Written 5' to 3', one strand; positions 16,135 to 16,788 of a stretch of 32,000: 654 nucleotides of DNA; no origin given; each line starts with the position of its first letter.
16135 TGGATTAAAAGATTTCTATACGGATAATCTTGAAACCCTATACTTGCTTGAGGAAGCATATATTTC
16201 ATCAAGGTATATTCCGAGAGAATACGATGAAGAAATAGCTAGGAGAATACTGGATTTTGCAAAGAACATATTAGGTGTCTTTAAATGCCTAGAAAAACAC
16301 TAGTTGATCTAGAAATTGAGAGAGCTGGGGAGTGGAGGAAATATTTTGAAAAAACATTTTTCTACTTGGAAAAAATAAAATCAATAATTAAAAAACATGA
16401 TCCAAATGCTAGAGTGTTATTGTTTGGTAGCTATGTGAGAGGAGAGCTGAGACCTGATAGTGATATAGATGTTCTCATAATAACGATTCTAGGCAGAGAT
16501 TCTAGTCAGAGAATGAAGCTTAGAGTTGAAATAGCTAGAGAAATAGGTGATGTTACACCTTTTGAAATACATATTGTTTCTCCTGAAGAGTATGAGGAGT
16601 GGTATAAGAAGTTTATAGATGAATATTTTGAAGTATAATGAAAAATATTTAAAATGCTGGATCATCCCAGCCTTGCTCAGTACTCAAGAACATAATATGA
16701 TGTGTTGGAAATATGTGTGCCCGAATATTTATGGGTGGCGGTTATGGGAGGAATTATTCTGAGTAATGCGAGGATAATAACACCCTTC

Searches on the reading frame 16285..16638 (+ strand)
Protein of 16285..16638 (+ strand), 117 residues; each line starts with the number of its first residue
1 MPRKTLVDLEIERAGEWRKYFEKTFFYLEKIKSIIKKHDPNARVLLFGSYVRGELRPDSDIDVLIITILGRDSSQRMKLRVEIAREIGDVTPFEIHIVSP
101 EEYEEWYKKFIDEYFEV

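Call 48: search_protein_families(library=pfam, proteins=[window:16285-16638:+], max_evalue=0.001)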
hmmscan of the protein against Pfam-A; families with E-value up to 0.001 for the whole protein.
window:16285-16638:+ (117 aa): 3 families
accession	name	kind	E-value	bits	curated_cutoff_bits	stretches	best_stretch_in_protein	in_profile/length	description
PF01909.29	NTP_transf_2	-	1.7e-14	54.4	21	1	28-111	1-85/93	Nucleotidyltransferase domain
PF18765.7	Polbeta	-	6.2e-12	46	26.9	1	29-101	1-70/93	Polymerase beta, Nucleotidyltransferase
PF22600.2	MTPAP-like_central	-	9.3e-06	26.2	27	1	22-80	20-77/139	Poly(A) RNA polymerase, mitochondrial-like, central palm domain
